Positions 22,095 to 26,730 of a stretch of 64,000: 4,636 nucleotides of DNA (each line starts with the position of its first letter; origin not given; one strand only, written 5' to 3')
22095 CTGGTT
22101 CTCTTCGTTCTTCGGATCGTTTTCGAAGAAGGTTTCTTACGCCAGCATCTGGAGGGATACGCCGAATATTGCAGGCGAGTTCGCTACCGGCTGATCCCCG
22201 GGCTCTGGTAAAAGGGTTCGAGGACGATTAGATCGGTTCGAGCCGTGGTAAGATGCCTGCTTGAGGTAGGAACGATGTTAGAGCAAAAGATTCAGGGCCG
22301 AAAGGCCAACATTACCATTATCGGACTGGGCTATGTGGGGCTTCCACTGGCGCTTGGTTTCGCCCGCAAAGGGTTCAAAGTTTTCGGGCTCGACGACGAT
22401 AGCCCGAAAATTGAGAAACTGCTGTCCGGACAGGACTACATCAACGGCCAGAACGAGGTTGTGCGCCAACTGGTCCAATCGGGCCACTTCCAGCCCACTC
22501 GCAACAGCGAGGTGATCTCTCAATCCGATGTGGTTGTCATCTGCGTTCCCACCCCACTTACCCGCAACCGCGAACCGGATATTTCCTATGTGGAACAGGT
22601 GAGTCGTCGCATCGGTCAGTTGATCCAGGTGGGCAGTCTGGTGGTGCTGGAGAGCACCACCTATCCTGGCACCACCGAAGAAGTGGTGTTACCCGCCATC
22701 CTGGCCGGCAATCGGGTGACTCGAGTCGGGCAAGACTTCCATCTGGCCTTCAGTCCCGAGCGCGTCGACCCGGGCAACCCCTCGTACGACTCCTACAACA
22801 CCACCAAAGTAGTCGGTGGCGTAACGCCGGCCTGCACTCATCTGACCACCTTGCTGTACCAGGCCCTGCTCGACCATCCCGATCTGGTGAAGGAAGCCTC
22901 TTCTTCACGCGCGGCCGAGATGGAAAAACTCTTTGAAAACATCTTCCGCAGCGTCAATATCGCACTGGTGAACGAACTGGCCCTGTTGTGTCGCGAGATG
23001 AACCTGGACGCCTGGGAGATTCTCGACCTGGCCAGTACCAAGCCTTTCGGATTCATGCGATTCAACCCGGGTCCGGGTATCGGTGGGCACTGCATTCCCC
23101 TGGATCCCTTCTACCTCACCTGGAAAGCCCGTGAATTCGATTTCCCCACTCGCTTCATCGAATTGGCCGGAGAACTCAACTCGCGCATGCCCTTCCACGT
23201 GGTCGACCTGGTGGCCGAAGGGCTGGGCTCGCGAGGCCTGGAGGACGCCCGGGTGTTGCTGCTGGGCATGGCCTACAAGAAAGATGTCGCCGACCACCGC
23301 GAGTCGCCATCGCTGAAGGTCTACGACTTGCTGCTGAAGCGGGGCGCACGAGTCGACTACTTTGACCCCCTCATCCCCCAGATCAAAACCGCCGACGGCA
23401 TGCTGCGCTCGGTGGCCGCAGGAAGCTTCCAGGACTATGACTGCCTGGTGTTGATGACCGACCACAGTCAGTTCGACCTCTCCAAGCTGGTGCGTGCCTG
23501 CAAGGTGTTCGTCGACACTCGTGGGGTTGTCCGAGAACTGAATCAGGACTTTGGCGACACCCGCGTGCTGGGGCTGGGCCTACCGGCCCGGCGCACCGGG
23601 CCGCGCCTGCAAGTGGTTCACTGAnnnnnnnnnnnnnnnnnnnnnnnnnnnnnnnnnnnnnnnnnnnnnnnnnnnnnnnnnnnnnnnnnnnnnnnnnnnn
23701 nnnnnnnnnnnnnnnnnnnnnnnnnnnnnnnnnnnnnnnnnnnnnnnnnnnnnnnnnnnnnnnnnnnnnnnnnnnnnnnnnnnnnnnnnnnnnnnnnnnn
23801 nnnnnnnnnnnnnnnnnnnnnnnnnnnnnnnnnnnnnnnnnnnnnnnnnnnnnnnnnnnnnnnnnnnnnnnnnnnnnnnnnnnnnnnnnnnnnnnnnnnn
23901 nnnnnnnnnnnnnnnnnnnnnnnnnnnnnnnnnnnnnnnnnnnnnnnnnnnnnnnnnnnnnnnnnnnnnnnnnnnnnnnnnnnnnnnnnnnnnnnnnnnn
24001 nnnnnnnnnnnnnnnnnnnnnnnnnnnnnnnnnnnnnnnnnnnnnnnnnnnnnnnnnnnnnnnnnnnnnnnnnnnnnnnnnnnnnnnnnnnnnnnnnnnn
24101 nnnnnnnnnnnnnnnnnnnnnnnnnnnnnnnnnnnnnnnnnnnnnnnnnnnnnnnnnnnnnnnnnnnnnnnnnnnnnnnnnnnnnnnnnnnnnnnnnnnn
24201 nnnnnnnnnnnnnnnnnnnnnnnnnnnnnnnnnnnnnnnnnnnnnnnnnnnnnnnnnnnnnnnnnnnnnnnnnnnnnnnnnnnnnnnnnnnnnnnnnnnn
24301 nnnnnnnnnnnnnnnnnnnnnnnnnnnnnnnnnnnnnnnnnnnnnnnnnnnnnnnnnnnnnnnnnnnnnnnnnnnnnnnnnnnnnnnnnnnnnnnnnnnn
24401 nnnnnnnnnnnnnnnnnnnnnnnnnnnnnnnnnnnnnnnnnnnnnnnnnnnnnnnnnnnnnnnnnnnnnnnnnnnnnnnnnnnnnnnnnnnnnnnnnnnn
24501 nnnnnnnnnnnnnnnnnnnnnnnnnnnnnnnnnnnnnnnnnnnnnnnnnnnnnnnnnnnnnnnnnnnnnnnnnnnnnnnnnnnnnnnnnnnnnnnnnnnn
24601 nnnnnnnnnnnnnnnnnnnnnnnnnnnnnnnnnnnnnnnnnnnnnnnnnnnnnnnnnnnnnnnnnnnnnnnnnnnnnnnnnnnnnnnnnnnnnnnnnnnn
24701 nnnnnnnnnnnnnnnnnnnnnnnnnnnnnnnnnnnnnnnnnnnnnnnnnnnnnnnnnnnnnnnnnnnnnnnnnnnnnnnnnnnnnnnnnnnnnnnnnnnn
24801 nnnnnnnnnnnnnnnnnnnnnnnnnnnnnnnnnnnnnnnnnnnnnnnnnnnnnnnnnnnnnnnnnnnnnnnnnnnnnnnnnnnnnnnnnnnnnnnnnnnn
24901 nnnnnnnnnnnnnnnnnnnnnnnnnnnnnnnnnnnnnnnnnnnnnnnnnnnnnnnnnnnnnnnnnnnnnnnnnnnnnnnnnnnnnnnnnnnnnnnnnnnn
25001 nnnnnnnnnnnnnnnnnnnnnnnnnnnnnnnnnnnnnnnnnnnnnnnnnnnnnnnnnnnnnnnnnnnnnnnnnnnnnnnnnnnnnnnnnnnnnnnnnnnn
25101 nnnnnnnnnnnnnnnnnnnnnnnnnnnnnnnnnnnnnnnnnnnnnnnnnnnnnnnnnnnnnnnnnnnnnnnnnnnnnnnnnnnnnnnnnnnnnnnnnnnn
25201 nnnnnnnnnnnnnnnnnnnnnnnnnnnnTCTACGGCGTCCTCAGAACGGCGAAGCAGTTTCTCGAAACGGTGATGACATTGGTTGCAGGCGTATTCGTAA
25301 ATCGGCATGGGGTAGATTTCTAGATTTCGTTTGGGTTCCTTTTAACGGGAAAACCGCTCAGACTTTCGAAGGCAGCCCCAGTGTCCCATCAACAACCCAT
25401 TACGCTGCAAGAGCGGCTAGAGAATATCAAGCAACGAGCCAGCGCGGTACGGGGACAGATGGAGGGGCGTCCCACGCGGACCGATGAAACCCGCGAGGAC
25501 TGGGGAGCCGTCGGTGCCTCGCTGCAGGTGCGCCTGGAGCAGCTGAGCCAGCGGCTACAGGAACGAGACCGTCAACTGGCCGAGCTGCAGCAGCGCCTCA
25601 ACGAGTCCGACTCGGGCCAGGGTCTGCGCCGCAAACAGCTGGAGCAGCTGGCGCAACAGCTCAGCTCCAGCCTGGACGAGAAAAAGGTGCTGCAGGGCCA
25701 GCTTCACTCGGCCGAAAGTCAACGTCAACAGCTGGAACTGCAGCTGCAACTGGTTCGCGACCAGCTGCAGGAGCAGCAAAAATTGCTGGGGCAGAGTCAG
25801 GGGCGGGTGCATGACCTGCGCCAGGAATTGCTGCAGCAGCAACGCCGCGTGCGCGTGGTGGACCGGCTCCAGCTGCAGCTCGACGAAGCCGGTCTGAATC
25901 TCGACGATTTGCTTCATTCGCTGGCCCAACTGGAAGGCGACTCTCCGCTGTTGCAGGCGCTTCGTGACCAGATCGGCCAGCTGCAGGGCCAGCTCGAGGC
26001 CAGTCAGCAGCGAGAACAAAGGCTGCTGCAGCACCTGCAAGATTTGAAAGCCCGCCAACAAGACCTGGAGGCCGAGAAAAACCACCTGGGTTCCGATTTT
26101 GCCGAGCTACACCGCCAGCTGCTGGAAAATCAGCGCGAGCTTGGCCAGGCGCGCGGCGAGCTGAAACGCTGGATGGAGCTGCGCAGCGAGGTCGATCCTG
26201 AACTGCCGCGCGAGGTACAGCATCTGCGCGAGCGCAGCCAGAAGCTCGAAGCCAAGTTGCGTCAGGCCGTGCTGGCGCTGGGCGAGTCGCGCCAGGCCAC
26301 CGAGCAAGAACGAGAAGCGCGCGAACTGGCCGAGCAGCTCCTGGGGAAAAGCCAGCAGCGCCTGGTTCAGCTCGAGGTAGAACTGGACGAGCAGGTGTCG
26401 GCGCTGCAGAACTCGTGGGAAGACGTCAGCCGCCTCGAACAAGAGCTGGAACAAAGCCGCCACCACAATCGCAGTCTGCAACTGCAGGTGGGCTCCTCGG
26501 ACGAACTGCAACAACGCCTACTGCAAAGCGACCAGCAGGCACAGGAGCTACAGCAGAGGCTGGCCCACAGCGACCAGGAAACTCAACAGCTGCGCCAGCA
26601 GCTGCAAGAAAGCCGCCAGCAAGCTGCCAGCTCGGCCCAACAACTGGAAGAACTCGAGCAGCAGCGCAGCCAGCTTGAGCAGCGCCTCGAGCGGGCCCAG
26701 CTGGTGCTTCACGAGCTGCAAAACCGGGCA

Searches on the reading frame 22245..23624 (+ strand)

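Call 5: search_protein_families(library=pfam, proteins=[window:22245-23624:+])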
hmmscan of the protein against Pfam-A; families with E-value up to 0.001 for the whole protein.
window:22245-23624:+ (459 aa): 5 families
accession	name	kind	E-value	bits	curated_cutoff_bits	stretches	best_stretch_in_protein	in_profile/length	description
PF03721.20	UDPG_MGDP_dh_N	-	5.3e-46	157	27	1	22-199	2-181/187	UDP-glucose/GDP-mannose dehydrogenase family, NAD binding domain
PF00984.24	UDPG_MGDP_dh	-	6.5e-30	103.5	25.4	1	222-313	1-93/94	UDP-glucose/GDP-mannose dehydrogenase family, central domain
PF03720.21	UDPG_MGDP_dh_C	-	2.6e-20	73.2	30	1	338-430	1-102/103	UDP-glucose/GDP-mannose dehydrogenase family, UDP binding domain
PF03446.21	NAD_binding_2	-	1.4e-06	28.8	21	1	22-147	1-103/161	NAD binding domain of 6-phosphogluconate dehydrogenase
PF03807.23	F420_oxidored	-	0.00013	22.9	21.6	1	23-103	2-69/94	NADP oxidoreductase coenzyme F420-dependent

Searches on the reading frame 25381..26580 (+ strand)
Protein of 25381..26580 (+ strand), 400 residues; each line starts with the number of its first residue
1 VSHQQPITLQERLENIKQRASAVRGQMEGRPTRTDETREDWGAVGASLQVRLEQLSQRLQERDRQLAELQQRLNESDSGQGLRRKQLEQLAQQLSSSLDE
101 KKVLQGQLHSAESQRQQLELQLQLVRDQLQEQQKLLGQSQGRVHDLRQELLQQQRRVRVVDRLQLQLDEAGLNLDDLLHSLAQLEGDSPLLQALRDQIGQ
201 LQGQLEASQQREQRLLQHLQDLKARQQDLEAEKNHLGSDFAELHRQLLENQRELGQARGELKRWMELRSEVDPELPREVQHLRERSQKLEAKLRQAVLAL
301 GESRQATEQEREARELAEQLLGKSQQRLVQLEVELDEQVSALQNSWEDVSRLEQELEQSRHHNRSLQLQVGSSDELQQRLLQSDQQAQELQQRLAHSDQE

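Call 87: search_solved_structures(query=window:25381-26580:+, max_evalue=0.001)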
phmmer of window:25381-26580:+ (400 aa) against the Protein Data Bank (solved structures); distinct sequences matched with E-value up to 0.001: 0.
